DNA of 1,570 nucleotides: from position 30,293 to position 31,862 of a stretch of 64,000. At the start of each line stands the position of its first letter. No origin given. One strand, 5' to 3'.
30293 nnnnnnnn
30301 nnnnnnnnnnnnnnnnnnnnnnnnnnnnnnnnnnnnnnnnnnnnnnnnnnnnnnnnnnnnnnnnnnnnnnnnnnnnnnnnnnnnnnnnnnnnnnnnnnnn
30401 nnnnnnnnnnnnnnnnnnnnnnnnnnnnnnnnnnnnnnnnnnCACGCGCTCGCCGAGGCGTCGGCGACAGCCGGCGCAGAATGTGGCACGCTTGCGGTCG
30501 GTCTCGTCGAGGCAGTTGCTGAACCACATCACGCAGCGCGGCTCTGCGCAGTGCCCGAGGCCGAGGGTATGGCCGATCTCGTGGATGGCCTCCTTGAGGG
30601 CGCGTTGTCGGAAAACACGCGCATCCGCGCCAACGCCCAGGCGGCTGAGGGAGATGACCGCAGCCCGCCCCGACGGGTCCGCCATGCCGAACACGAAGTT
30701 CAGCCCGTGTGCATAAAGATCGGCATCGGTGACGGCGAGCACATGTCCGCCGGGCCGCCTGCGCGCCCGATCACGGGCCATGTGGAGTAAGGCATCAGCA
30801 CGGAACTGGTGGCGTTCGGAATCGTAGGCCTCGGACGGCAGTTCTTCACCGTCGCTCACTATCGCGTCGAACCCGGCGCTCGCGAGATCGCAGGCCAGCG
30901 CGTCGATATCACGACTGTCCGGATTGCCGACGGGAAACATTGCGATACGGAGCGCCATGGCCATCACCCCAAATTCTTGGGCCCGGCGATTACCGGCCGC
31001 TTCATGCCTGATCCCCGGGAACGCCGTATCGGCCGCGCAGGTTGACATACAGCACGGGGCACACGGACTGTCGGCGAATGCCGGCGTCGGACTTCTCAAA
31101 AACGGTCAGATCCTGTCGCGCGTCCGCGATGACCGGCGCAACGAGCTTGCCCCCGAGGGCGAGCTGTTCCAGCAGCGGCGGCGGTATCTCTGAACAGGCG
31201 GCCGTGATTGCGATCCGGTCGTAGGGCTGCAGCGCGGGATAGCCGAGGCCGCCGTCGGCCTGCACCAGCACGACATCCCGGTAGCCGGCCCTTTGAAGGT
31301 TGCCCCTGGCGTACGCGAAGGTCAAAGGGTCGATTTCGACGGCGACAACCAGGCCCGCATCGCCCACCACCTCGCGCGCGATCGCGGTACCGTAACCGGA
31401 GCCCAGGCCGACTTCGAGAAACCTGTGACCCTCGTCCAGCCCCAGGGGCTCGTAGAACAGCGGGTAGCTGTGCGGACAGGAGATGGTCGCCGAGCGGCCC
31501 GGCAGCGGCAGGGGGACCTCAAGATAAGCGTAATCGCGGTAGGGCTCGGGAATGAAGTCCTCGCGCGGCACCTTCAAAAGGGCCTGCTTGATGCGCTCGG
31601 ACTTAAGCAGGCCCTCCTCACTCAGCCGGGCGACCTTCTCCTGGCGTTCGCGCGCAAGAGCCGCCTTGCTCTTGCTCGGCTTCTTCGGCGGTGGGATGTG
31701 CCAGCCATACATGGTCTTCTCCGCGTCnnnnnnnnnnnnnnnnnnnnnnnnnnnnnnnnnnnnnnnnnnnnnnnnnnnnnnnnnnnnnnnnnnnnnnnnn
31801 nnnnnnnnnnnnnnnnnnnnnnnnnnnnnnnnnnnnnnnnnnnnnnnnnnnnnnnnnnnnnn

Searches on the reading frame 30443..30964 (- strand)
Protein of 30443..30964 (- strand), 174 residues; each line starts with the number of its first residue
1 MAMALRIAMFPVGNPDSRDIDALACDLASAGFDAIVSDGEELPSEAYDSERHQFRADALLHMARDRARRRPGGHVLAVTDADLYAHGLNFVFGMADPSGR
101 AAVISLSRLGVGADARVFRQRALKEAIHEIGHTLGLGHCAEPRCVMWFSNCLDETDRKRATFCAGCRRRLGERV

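Call 9: search_protein_families(library=pfam, proteins=[window:30443-30961:-], max_evalue=0.1)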
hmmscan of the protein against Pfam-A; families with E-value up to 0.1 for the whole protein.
window:30443-30961:- (173 aa): 8 families
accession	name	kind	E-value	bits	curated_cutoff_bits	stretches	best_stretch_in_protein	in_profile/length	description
PF07998.17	Peptidase_M54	-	2.5e-26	93.3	24.4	1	64-169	87-192/194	Peptidase family M54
PF00413.30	Peptidase_M10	-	8.9e-05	22.8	24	1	125-146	112-133/159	Matrixin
PF13582.12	Reprolysin_3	-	0.0015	19.5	22.4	1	76-137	68-122/123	Metallo-peptidase family M12B Reprolysin-like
PF12044.14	Metallopep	-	0.013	14.6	27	1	126-145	319-336/427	Putative peptidase family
PF13688.12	Reprolysin_5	-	0.021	15.5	27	1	76-138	97-158/196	Metallo-peptidase family M12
PF10462.15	Peptidase_M66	-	0.032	13.6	20.6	1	116-138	187-209/306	Peptidase M66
PF16313.11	DUF4953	-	0.035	13.7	24.2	1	124-137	16-29/316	Met-zincin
PF13583.11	Reprolysin_4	-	0.071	13.2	22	1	126-144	140-158/203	Metallo-peptidase family M12B Reprolysin-like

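Call 56: find_encoding_contigs(protein=window:30443-30964:-, flank=6000)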
Protein window:30443-30964:- (174 aa): 1 contig read that carries it; 1 place shown.
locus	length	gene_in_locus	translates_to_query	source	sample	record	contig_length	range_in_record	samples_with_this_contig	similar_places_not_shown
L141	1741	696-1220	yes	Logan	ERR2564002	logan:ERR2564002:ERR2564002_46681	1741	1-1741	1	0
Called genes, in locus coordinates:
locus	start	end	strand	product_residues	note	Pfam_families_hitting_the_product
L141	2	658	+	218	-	?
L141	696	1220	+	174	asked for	PF07998:Peptidase_M54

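Call 59: find_homologous_proteins(query=window:30443-30964:-, max_evalue=1e-20)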
Query window:30443-30964:- (174 aa): 235 proteins with E <= 1e-20 among 870 candidates; the best 120 are listed.
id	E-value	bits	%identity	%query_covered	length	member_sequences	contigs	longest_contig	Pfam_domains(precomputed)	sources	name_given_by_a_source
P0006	2.4e-110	384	100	99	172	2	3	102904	PF07998.18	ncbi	-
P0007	1.4e-88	313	83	99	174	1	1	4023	PF07998.18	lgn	-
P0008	2.2e-88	312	82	98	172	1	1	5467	PF07998.18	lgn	-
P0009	9.5e-86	304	79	99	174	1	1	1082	PF07998.18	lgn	-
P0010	2.6e-85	302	77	99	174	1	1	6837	PF00413.31,PF07998.18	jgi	jgi:archaemetzincin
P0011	6.1e-85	301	78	98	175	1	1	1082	PF07998.18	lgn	-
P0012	4.6e-82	292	73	99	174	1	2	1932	PF07998.18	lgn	-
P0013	1.9e-80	287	75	98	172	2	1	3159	PF07998.18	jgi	jgi:archaemetzincin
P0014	1.6e-79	284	76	98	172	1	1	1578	PF07998.18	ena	-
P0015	5.0e-77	275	73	100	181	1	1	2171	PF07998.18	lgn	-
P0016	2.7e-53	198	60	94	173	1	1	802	PF07998.18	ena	-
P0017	5.5e-53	197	62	94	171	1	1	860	PF00413.31,PF07998.18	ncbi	-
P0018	9.0e-53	196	59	95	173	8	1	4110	PF07998.18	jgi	jgi:archaemetzincin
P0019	1.1e-52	196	60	95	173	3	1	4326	PF07998.18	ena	-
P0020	2.3e-52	195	60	95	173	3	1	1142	PF07998.18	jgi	-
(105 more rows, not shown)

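Call 60: find_encoding_contigs(protein=P0006, flank=10000)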
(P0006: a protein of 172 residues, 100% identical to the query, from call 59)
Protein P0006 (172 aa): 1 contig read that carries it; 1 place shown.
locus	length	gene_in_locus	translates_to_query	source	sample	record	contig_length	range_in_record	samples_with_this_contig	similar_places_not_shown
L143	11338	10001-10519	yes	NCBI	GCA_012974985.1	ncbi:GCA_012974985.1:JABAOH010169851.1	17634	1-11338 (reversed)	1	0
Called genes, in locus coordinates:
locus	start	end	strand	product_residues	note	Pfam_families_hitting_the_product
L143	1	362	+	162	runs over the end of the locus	PF00011:HSP20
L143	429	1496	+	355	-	PF01113:DapB_N, PF19328:DAP_DH_C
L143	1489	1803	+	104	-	PF22010:OrtA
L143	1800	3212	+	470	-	PF00291:PALP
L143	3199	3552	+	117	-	PF16552:OAM_alpha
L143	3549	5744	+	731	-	PF09043:Lys-AminoMut_A, PF16554:OAM_dimer, PF02310:B12-binding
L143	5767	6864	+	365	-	PF01168:Ala_racemase_N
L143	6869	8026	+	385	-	PF01168:Ala_racemase_N, PF00842:Ala_racemase_C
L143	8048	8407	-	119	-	-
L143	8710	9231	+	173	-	PF01965:DJ-1_PfpI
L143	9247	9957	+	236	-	PF01135:PCMT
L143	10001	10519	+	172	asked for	PF07998:Peptidase_M54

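Call 61: find_encoding_contigs(protein=P0008, flank=6000)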
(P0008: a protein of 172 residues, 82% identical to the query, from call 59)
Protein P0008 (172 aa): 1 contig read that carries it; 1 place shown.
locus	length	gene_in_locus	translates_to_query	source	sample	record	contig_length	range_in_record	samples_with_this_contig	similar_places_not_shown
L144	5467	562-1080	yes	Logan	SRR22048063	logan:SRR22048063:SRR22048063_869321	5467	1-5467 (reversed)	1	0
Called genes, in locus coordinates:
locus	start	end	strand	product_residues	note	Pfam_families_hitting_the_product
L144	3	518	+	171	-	?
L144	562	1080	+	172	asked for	PF07998:Peptidase_M54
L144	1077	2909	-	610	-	PF04446:Thg1, PF14413:Thg1C, PF00817:IMS, PF11798:IMS_HHH, PF21999:IMS_HHH_1 (weak), PF11799:IMS_C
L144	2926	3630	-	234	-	PF02163:Peptidase_M50 (weak)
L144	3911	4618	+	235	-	PF12705:PDDEXK_1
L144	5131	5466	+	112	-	?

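Call 62: find_encoding_contigs(protein=P0010, flank=7000)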
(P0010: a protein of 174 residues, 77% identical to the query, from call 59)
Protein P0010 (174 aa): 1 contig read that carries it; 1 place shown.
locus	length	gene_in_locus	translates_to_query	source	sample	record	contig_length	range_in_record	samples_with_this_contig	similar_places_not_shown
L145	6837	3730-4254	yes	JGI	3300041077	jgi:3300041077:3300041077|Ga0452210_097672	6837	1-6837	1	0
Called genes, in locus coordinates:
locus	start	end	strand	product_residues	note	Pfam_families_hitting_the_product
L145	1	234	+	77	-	?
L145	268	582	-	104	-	-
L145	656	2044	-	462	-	PF00982:Glyco_transf_20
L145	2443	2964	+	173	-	PF01965:DJ-1_PfpI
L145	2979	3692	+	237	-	PF01135:PCMT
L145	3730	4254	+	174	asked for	PF07998:Peptidase_M54, PF00413:Peptidase_M10 (weak)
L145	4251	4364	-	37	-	PF11799:IMS_C (weak)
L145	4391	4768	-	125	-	PF00665:rve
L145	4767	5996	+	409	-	PF01941:AdoMet_Synthase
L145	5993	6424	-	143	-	-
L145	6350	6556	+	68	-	-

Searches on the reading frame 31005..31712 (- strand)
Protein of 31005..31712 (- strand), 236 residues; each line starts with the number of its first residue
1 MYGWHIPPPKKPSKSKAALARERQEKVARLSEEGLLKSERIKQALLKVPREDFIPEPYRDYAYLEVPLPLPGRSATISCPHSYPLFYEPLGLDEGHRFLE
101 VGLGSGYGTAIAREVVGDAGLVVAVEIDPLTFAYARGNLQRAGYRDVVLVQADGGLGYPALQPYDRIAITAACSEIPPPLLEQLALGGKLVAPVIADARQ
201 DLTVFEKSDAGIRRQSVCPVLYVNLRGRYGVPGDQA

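Call 9: search_protein_families(library=pfam, proteins=[window:31005-31712:-], max_evalue=0.1)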
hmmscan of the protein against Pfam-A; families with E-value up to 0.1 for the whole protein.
window:31005-31712:- (236 aa): 6 families
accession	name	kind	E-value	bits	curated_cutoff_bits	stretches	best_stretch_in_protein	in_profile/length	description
PF01135.25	PCMT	-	2.7e-52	178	20.3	1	24-228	4-208/210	Protein-L-isoaspartate(D-aspartate) O-methyltransferase (PCMT)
PF13847.12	Methyltransf_31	-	0.00035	20.7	27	1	93-170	2-81/145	Methyltransferase domain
PF13649.12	Methyltransf_25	-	0.00044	21.3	27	1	99-181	2-82/97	Methyltransferase domain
PF01189.24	Methyltr_RsmB-F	-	0.0012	19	27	1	92-174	6-90/199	16S rRNA methyltransferase RsmB/F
PF08241.18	Methyltransf_11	-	0.021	15.9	21.2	1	99-154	1-51/95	Methyltransferase domain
PF02475.24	TRM5-TYW2_MTfase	-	0.072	13.5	28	0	104-148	46-89/164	TRM5/TYW2 methyltransferase domain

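Call 57: find_encoding_contigs(protein=window:31005-31712:-, flank=6000)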
Protein window:31005-31712:- (236 aa): 2 contigs read that carry it; 1 place shown.
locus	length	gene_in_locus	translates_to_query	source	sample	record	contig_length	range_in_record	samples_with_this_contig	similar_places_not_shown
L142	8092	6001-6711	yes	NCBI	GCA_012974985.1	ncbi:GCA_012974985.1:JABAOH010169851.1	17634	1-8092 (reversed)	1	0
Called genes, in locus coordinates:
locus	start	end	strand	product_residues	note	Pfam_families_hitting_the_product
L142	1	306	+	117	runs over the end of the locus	PF16552:OAM_alpha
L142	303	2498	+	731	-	PF09043:Lys-AminoMut_A, PF16554:OAM_dimer, PF02310:B12-binding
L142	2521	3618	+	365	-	PF01168:Ala_racemase_N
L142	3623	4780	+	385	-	PF01168:Ala_racemase_N, PF00842:Ala_racemase_C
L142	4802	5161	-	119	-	-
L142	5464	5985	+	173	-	PF01965:DJ-1_PfpI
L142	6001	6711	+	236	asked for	PF01135:PCMT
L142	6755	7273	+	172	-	PF07998:Peptidase_M54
